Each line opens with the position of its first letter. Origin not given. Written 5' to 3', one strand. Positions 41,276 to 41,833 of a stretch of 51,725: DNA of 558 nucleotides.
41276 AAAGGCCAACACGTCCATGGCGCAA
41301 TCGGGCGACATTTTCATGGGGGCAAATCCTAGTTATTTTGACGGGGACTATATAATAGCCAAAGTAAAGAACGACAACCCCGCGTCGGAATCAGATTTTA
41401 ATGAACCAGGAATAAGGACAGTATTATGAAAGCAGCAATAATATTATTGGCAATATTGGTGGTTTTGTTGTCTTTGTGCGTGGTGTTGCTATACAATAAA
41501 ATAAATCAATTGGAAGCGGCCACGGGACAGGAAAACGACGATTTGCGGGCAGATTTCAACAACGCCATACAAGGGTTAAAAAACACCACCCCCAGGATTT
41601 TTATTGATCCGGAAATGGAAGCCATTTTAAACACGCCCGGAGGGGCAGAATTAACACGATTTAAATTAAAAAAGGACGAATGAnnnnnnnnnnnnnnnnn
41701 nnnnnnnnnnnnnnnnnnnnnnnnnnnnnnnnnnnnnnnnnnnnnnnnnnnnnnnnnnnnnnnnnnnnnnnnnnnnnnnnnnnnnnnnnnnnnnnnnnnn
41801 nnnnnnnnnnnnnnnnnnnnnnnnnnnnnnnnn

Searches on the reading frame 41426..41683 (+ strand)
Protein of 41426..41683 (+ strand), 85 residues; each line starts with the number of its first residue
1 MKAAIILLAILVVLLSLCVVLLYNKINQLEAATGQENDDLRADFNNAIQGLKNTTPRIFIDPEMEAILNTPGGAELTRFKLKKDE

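Call 41: search_protein_families(library=phrogs, proteins=[window:41426-41683:+], max_evalue=0.001)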
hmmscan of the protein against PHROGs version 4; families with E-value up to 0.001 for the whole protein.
window:41426-41683:+ (85 aa): 0 families

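Call 61: search_protein_families(library=pfam, proteins=[window:41426-41683:+], max_evalue=1)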
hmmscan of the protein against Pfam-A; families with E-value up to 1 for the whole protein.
window:41426-41683:+ (85 aa): 7 families
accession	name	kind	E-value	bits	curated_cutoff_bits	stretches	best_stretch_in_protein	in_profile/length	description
PF14575.11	EphA2_TM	-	0.01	16.9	28.9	1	5-63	3-56/74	Ephrin type-A receptor 2 transmembrane domain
PF16438.10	DUF5035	-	0.022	15.1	25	1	25-85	11-69/145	Domain of unknown function (DUF5035)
PF05083.18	LST1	-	0.028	15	22.3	1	7-36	4-33/78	LST-1 protein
PF06129.17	Chordopox_G3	-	0.03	15.5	22.3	1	5-61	2-58/108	Chordopoxvirus G3 protein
PF01484.22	Col_cuticle_N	-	0.035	14.7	23.5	1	3-30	2-29/50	Nematode cuticle collagen N-terminal domain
PF14023.12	Bestrophin-like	-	0.19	11.7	32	1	13-42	43-72/232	Bestrophin-like domain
PF19659.4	DUF6162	-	0.24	11.9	27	1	5-51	16-61/124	Family of unknown function (DUF6162)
